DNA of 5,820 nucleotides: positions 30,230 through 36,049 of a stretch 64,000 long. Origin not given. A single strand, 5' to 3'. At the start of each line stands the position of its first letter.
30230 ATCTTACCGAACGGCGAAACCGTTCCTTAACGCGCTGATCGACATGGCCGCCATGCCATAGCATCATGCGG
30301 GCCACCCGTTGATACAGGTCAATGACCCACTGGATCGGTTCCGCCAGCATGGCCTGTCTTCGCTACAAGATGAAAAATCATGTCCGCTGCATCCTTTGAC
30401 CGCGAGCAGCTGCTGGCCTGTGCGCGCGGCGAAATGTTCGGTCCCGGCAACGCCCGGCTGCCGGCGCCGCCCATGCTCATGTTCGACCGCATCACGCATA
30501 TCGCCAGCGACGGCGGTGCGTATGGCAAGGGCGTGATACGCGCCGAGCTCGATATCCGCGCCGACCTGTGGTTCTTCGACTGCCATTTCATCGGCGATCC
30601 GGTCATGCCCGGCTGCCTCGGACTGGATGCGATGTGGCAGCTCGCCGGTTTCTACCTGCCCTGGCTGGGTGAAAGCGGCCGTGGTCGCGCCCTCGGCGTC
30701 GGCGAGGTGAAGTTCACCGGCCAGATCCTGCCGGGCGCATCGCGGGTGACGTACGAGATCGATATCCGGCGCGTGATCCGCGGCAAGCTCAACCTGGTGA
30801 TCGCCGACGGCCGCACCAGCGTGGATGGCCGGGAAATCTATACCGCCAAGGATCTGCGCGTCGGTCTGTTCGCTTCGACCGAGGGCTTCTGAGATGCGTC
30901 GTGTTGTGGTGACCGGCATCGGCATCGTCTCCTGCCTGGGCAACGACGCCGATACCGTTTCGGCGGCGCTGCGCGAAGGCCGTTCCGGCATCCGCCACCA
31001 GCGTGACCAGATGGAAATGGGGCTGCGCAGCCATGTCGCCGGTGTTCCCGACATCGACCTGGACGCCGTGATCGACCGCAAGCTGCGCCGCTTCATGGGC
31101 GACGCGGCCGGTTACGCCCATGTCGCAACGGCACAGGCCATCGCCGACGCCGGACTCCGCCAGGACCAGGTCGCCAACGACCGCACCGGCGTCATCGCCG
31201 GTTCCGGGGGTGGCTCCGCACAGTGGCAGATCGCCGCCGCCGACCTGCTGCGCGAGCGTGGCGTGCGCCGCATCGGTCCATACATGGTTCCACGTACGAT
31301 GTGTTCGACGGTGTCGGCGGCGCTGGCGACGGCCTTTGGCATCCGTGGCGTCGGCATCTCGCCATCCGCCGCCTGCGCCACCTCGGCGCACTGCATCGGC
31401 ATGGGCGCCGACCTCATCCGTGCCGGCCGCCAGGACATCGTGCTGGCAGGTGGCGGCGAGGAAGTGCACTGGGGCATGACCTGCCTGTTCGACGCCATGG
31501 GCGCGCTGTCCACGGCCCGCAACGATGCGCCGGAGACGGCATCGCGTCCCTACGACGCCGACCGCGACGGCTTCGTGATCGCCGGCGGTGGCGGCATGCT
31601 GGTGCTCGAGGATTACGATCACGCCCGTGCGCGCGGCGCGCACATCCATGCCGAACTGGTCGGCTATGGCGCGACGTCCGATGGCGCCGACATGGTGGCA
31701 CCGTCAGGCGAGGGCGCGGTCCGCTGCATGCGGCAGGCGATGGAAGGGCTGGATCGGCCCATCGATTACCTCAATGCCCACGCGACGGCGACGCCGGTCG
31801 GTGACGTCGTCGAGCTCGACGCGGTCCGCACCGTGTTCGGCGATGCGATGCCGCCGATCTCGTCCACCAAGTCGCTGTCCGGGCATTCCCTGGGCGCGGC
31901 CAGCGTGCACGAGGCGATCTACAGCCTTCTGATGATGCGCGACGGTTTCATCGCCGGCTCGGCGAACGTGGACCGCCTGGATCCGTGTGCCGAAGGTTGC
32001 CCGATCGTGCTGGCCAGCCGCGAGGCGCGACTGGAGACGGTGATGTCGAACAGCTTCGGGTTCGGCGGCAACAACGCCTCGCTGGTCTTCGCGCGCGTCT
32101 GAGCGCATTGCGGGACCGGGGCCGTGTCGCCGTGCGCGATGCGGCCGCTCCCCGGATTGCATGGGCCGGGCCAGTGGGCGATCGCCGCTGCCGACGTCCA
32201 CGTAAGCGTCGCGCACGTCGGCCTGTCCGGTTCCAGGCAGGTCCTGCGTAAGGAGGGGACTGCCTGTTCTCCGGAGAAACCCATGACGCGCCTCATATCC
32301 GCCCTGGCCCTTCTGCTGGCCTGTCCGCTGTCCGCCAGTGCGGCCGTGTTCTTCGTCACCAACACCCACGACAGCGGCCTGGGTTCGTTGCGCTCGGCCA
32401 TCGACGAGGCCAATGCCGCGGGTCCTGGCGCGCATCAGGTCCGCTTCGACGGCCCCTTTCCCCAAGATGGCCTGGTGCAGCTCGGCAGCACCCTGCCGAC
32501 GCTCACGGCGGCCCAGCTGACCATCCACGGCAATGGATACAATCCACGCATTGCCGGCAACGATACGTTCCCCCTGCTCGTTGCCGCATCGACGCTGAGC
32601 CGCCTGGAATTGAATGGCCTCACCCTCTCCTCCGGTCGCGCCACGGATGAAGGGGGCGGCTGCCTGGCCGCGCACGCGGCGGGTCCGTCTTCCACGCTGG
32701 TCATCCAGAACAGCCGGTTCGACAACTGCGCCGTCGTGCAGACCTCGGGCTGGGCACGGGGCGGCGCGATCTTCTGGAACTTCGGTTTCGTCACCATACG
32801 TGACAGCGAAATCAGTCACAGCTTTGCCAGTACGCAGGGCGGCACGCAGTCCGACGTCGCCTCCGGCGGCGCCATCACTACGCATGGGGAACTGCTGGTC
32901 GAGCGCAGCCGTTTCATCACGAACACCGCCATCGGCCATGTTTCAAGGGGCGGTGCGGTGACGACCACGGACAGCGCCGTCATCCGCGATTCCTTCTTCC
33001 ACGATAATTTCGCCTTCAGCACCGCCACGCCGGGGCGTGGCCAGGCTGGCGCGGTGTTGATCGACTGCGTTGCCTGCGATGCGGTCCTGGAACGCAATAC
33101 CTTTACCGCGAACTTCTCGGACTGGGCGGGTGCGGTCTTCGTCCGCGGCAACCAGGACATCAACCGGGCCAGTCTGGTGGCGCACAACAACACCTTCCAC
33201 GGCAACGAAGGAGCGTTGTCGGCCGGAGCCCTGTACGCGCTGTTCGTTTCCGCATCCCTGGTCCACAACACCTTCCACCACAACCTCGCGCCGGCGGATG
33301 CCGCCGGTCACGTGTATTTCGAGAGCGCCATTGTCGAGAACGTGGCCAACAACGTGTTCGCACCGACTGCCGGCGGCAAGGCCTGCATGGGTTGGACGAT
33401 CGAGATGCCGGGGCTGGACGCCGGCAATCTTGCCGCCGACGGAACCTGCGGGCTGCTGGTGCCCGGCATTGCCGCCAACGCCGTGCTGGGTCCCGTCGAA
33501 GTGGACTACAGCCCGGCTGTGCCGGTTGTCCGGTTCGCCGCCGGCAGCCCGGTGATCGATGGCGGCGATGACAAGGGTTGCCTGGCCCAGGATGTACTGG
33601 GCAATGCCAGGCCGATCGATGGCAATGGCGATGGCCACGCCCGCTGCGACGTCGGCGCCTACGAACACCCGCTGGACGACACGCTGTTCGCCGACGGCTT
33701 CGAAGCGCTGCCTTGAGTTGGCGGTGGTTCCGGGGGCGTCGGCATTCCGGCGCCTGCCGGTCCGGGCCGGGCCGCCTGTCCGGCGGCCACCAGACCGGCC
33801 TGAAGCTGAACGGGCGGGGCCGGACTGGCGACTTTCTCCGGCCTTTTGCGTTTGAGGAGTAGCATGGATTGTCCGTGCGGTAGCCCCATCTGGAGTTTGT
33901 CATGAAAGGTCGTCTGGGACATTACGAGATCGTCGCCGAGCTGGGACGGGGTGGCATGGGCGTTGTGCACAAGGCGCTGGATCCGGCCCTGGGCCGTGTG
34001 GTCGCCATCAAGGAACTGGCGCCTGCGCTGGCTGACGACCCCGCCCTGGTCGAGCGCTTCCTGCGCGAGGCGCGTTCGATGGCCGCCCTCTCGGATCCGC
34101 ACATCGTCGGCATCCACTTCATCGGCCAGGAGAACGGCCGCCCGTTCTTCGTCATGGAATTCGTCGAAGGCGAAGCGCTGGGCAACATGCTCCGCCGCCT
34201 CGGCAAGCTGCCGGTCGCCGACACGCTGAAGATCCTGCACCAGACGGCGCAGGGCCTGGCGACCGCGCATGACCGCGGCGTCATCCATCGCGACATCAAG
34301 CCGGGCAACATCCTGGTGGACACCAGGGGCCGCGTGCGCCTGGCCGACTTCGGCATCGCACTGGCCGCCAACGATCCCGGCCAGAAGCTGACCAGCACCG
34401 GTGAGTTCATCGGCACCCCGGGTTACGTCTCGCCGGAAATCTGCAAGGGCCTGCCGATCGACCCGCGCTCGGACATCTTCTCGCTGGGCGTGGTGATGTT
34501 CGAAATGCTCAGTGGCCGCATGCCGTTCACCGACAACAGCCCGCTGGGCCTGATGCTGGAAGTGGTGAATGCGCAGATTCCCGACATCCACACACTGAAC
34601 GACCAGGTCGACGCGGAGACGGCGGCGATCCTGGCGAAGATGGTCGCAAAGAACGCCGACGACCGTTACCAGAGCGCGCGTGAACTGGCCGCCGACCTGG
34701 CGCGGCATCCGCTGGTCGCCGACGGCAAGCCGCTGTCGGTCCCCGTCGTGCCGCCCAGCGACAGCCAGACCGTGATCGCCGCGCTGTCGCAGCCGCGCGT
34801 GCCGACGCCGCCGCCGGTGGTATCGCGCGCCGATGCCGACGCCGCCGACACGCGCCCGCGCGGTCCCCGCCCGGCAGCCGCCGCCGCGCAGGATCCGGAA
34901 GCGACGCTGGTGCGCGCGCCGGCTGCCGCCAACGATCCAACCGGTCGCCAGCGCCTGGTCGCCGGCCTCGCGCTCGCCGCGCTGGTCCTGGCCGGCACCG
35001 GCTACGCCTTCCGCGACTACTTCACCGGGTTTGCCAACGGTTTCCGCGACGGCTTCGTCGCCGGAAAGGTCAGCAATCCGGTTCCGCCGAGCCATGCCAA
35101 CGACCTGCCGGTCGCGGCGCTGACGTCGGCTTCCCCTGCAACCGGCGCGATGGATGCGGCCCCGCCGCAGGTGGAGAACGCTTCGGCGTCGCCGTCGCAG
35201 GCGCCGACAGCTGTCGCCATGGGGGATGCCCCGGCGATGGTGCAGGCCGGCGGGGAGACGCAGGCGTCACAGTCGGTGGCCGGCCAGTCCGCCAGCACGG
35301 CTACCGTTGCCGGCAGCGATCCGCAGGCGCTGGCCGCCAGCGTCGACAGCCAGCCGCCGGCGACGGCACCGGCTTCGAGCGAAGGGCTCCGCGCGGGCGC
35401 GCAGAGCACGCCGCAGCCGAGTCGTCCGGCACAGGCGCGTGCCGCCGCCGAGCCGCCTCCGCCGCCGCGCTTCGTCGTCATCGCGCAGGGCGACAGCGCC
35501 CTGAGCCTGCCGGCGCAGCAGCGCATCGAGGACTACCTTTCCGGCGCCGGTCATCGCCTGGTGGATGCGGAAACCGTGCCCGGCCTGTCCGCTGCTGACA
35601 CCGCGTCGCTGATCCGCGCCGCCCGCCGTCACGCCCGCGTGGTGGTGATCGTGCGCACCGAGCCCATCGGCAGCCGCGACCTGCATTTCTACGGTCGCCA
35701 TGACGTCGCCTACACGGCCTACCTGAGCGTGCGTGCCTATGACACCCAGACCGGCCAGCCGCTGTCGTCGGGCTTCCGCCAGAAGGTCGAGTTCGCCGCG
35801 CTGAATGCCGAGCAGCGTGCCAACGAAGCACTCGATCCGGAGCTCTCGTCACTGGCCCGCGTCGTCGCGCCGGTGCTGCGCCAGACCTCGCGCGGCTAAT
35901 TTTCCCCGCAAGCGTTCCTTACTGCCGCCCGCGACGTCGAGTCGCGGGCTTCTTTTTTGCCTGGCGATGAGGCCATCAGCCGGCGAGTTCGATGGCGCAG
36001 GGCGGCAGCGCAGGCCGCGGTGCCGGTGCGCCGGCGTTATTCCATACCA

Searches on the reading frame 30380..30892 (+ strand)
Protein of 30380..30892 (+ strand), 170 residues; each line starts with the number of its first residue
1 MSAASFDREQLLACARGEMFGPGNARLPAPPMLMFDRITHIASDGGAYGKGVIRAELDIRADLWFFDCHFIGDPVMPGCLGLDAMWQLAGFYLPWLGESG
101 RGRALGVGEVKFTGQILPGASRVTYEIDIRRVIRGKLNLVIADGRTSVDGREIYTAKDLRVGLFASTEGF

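Call 70: find_encoding_contigs(protein=window:30380-30892:+, flank=1000, max_places=5)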
Protein window:30380-30892:+ (170 aa): 23 contigs read that carry it; 5 places shown.
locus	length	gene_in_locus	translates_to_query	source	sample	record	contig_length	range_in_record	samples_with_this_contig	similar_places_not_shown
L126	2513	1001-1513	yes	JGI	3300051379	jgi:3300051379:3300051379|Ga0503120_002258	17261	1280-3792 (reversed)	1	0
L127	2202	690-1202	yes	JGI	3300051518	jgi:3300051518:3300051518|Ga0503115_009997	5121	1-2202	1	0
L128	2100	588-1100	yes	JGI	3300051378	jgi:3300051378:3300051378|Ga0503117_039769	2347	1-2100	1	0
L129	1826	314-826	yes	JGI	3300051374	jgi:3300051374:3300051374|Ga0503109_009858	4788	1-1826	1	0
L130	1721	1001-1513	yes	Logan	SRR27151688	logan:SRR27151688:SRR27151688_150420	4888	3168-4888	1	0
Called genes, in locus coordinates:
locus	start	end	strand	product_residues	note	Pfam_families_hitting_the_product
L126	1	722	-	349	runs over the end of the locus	PF01497:Peripla_BP_2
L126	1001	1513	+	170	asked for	PF07977:FabA, PF22818:ApeI-like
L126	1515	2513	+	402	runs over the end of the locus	PF00109:ketoacyl-synt, PF02801:Ketoacyl-synt_C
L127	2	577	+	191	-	?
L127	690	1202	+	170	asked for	PF07977:FabA, PF22818:ApeI-like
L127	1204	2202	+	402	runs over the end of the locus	PF00109:ketoacyl-synt, PF02801:Ketoacyl-synt_C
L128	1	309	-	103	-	?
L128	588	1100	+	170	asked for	PF07977:FabA, PF22818:ApeI-like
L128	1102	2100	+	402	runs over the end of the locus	PF00109:ketoacyl-synt, PF02801:Ketoacyl-synt_C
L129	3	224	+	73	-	?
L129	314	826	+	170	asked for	PF07977:FabA, PF22818:ApeI-like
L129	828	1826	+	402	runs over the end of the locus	PF00109:ketoacyl-synt, PF02801:Ketoacyl-synt_C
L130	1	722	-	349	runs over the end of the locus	PF01497:Peripla_BP_2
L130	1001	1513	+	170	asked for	PF07977:FabA, PF22818:ApeI-like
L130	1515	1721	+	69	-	?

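Call 72: find_encoding_contigs(protein=window:30380-30892:+, flank=10000, max_places=6)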
Protein window:30380-30892:+ (170 aa): 23 contigs read that carry it; 6 places shown.
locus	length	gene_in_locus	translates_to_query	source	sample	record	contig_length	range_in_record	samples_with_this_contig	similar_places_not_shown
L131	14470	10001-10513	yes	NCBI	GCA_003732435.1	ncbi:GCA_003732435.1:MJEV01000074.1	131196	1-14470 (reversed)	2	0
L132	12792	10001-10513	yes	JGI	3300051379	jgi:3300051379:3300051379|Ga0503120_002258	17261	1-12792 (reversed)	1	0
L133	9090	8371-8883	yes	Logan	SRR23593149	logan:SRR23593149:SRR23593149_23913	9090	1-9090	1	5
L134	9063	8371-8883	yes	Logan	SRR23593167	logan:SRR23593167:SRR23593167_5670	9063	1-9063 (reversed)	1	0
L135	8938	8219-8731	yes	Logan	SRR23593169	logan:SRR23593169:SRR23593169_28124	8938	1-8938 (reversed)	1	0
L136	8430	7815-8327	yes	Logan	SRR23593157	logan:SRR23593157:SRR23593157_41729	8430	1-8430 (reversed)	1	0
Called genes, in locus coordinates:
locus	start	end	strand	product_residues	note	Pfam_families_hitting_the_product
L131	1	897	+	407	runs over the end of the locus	PF09712:PHA_synth_III_E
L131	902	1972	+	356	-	PF00561:Abhydrolase_1, PF11339:DUF3141 (faint)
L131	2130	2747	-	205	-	PF02798:GST_N, PF13417:GST_N_3, PF13409:GST_N_2, PF00043:GST_C, PF13410:GST_C_2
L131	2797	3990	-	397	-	PF17785:PUA_3, PF10672:Methyltrans_SAM, PF03602:Cons_hypoth95, PF05175:MTS (weak), PF09445:Methyltransf_15 (weak)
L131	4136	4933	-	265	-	PF00593:TonB_dep_Rec_b-barrel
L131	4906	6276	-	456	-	PF07715:Plug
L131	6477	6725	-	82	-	PF13405:EF-hand_6 (faint), PF13499:EF-hand_7 (faint), PF00036:EF-hand_1 (faint), PF13202:EF-hand_5 (faint)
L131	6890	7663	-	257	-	PF00005:ABC_tran, PF02463:SMC_N (weak), PF13304:AAA_21 (weak)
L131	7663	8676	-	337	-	PF01032:FecCD, PF00950:ABC-3 (weak)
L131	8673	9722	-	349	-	PF01497:Peripla_BP_2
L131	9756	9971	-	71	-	-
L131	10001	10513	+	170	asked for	PF07977:FabA, PF22818:ApeI-like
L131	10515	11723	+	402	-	PF00109:ketoacyl-synt, PF02801:Ketoacyl-synt_C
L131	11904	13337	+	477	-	PF13229:Beta_helix (weak)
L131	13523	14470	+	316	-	?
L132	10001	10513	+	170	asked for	PF07977:FabA, PF22818:ApeI-like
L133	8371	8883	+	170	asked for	PF07977:FabA, PF22818:ApeI-like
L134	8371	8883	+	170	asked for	PF07977:FabA, PF22818:ApeI-like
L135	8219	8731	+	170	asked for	PF07977:FabA, PF22818:ApeI-like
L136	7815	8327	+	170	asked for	PF07977:FabA, PF22818:ApeI-like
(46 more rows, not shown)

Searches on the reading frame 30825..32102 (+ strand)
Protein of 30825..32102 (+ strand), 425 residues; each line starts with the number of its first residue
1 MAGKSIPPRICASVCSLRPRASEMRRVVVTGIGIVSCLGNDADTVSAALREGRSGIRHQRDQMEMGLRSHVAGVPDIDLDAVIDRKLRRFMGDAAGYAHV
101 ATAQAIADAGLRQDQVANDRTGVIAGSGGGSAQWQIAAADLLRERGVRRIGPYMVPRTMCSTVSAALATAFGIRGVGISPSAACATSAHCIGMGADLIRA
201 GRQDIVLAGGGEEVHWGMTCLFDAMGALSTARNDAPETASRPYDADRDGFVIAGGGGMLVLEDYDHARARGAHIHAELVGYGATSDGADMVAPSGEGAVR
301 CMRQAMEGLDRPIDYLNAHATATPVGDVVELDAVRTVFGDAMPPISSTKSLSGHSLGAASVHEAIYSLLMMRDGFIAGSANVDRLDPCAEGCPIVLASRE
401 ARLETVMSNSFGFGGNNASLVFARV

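Call 31: find_encoding_contigs(protein=window:30825-32102:+, flank=2000, max_places=5)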
Protein window:30825-32102:+ (425 aa): no gene with exactly this product is on record in the collection.

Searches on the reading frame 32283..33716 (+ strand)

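Call 9: search_protein_families(library=ncbifam, proteins=[window:32283-33716:+], max_evalue=0.1)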
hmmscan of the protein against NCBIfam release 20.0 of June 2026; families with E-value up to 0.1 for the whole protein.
window:32283-33716:+ (477 aa): 1 family
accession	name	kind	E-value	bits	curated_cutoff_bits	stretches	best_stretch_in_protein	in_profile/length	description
NF041518.1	choice_anch_Q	domain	2.9e-10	40.2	25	1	408-461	9-56/58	choice-of-anchor Q domain-containing protein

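Call 10: search_protein_families(library=pfam, proteins=[window:32283-33716:+], max_evalue=0.1)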
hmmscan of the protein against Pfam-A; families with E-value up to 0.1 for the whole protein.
window:32283-33716:+ (477 aa): 1 family
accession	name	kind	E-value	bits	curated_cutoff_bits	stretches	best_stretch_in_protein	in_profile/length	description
PF13229.12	Beta_helix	-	2.6e-06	27.6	25.9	1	136-331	8-153/158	Right handed beta helix region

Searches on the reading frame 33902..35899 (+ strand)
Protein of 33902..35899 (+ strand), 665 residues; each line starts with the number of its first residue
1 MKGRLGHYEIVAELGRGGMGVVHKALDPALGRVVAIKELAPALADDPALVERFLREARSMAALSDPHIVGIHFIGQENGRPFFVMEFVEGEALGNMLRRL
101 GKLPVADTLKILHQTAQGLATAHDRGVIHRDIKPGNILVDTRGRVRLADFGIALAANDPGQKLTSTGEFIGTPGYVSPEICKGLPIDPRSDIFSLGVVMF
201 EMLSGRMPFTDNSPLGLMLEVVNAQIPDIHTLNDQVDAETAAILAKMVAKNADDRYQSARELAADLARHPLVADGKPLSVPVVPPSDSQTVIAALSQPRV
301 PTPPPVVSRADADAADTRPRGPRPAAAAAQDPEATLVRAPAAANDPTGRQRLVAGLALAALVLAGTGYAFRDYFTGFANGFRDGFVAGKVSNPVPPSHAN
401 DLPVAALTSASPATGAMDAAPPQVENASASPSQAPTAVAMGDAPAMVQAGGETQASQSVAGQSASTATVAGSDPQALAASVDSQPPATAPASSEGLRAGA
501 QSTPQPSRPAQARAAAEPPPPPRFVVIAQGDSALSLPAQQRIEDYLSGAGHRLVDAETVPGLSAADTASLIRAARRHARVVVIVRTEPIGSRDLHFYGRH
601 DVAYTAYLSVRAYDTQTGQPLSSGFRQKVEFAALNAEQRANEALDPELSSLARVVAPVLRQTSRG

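Call 51: search_protein_families(library=pfam, proteins=[window:33902-35899:+], max_evalue=0.01)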
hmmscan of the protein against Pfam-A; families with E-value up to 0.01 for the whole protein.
window:33902-35899:+ (665 aa): 7 families
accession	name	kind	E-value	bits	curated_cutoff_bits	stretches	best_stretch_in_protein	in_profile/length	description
PF00069.31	Pkinase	-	3e-50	171.5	31.7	1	8-263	1-254/263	Protein kinase domain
PF07714.23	PK_Tyr_Ser-Thr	-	5.4e-33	114.8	23.1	1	10-256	3-249/258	Protein tyrosine and serine/threonine kinase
PF01636.29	APH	-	2.1e-07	31.4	23.2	2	107-145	149-188/239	Phosphotransferase enzyme family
PF03109.22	ABC1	-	4.1e-05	23.3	22.9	1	82-154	144-215/244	ABC1 atypical kinase-like domain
PF06293.20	Kdo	-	0.002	18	21.3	1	80-150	91-166/207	Lipopolysaccharide kinase (Kdo/WaaP) family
PF14531.12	Kinase-like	-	0.0044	16.7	25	1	120-216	159-258/289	Kinase-like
PF12330.14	Haspin_kinase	-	0.0081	15.7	25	0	104-156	203-256/364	Haspin like kinase domain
